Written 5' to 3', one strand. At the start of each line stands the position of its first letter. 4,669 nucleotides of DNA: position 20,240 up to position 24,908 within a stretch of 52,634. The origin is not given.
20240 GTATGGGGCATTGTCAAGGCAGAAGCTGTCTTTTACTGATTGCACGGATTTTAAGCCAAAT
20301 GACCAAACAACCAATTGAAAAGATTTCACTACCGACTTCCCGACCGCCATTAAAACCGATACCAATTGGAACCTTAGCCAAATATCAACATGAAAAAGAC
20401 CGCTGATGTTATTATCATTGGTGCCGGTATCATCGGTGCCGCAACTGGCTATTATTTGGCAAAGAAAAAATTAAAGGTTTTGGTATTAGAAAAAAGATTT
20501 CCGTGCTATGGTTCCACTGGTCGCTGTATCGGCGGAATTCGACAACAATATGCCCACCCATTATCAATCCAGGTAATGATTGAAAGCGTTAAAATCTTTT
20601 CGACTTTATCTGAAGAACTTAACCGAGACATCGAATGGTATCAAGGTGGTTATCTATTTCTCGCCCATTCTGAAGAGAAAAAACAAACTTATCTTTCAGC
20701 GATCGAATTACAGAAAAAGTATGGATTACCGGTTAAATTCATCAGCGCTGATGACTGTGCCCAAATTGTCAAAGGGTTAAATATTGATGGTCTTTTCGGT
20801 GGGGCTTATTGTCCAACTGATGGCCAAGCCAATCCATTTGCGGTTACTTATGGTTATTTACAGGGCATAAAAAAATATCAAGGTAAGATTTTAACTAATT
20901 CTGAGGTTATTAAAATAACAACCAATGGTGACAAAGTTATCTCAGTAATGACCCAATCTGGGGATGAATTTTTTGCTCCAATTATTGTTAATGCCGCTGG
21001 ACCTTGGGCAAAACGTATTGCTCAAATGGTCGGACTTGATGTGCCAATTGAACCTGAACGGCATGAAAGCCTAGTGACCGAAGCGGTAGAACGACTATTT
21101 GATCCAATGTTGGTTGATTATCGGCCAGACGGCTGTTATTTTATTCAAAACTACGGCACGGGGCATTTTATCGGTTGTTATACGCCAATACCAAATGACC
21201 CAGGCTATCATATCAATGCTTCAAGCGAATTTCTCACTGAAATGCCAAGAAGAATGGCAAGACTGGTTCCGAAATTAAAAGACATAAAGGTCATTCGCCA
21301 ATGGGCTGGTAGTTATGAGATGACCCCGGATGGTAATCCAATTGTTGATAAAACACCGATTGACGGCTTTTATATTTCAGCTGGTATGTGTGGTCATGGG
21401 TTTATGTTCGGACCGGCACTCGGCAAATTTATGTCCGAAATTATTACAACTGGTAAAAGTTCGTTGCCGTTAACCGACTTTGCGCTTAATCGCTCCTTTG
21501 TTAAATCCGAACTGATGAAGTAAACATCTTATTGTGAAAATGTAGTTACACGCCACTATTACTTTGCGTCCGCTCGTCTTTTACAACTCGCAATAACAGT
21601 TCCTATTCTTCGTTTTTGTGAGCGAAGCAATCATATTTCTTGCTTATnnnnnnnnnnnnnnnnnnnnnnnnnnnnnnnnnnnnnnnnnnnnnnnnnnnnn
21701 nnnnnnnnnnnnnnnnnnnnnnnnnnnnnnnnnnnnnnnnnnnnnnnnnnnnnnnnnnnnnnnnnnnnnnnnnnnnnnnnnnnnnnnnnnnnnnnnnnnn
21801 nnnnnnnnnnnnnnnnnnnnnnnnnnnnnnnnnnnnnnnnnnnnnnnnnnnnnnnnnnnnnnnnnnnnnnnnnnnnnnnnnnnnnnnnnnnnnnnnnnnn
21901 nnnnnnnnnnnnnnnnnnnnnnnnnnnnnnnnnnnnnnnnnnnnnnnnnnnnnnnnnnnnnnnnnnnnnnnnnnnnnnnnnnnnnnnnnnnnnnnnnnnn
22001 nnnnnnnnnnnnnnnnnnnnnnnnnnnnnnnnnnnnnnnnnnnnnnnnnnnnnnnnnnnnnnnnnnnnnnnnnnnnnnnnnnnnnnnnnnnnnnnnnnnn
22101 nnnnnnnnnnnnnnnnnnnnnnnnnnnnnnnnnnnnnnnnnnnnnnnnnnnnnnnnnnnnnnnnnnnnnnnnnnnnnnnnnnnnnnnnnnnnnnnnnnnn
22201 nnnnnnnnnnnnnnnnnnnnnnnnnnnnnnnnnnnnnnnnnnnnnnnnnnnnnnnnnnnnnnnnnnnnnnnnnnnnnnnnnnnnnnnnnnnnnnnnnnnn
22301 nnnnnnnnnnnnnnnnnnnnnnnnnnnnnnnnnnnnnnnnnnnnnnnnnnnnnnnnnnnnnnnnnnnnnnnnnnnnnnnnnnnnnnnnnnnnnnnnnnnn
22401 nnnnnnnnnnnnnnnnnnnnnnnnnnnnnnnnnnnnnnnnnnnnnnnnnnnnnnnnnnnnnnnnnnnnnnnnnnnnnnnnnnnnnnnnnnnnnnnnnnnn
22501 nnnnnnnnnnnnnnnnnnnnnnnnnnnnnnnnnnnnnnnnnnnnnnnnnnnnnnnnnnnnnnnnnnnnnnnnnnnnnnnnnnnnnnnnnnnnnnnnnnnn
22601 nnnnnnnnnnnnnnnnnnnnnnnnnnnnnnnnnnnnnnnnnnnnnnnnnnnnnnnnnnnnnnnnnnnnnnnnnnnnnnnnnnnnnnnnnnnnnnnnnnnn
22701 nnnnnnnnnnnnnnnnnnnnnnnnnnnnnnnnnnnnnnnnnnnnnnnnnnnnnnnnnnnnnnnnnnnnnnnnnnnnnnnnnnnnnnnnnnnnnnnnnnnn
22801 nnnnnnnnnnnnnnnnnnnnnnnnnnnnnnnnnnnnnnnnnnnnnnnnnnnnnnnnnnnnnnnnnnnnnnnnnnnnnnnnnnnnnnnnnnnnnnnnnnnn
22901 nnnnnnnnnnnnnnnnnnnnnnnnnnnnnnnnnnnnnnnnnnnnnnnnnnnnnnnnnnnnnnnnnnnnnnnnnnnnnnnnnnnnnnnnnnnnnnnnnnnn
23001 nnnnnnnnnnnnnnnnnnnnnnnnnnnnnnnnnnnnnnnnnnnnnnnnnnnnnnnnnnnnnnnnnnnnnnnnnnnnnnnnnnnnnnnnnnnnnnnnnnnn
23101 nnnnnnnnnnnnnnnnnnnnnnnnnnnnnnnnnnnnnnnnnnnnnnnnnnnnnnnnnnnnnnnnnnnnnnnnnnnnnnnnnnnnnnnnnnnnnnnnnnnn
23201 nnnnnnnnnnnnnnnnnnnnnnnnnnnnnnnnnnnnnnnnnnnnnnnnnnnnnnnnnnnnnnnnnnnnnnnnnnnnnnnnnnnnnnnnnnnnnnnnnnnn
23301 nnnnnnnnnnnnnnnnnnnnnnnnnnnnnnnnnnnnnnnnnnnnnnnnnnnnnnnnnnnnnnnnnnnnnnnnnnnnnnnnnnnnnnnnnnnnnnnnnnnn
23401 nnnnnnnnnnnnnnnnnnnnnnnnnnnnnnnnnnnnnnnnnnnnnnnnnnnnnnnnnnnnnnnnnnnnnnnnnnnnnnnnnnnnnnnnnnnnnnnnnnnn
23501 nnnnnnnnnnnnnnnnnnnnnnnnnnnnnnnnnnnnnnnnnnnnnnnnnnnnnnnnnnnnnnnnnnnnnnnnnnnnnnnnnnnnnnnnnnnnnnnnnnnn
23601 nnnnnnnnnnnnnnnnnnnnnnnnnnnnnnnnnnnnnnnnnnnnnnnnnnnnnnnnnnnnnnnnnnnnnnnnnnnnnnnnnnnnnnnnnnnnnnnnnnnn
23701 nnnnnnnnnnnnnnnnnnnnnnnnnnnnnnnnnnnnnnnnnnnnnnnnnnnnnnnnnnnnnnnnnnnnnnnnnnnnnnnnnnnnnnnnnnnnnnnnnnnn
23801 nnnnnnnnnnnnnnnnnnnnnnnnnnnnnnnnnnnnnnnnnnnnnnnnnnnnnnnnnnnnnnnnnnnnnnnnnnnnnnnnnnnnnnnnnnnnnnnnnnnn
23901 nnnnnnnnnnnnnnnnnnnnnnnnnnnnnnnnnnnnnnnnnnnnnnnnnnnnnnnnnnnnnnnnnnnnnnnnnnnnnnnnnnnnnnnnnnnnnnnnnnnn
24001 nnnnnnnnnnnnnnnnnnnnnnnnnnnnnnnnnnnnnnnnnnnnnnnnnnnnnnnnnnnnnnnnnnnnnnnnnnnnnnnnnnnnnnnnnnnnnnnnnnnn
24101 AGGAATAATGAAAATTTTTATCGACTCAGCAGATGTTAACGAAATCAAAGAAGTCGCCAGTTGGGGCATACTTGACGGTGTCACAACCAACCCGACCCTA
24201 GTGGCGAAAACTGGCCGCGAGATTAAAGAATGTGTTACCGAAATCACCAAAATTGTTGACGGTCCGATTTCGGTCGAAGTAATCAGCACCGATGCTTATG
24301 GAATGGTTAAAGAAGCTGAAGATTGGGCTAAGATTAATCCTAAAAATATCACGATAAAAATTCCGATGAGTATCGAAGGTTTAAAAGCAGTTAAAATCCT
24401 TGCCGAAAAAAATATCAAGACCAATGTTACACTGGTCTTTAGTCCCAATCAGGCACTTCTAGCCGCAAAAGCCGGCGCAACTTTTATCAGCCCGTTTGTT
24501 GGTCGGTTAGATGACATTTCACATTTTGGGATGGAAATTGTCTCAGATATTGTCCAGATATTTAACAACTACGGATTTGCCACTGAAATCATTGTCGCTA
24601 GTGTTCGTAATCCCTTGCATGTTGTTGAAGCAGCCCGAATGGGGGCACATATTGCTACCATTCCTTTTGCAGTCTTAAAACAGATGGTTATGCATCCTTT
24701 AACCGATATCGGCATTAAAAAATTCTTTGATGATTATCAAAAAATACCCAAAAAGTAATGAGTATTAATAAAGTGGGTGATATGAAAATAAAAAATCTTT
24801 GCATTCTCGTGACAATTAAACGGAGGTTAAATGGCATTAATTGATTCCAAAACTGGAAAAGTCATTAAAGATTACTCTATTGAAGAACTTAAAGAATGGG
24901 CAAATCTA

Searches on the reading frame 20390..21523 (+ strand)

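Call 63: search_protein_families(library=pfam, proteins=[window:20390-21523:+], max_evalue=0.01)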
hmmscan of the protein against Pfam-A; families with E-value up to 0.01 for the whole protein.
window:20390-21523:+ (377 aa): 9 families
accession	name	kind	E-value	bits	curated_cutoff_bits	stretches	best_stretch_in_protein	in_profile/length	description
PF01266.30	DAO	-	1.8e-72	245.3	27.9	1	6-350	1-352/353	FAD dependent oxidoreductase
PF01946.23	Thi4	-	1.6e-06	28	26.2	1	5-43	18-57/235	Thi4 family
PF13450.12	NAD_binding_8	-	2.3e-06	28.2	21.9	1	9-36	1-28/68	NAD(P)-binding Rossmann-like domain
PF07992.20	Pyr_redox_2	-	3.1e-05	24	26.1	1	6-86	2-72/291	Pyridine nucleotide-disulphide oxidoreductase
PF00890.30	FAD_binding_2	-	3.2e-05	23.7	20.4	1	6-50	1-45/414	FAD binding domain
PF13738.12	Pyr_redox_3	-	9.7e-05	22.2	30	0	8-36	1-30/305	Pyridine nucleotide-disulphide oxidoreductase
PF01134.28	GIDA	-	9.7e-05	22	22.1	0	168-212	113-157/391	Glucose inhibited division protein A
PF03486.20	HI0933_like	-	0.00055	19.9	50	0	6-36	2-32/244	HI0933-like protein Rossmann domain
PF00070.33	Pyr_redox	-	0.00058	20.8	22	0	7-36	2-31/82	Pyridine nucleotide-disulphide oxidoreductase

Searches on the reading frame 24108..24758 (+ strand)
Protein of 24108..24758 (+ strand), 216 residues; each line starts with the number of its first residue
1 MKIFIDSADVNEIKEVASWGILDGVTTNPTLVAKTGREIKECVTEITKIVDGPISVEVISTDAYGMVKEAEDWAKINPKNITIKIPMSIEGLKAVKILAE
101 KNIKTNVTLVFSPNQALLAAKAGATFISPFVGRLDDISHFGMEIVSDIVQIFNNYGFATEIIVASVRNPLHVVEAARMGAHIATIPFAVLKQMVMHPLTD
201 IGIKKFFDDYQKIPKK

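Call 63: search_protein_families(library=pfam, proteins=[window:24108-24758:+], max_evalue=0.01)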
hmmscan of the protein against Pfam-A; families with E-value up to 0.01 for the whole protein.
window:24108-24758:+ (216 aa): 1 family
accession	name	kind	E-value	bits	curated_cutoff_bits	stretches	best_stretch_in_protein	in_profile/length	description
PF00923.25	TAL_FSA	-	2.1e-59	201.7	27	1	3-203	1-271/285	Transaldolase/Fructose-6-phosphate aldolase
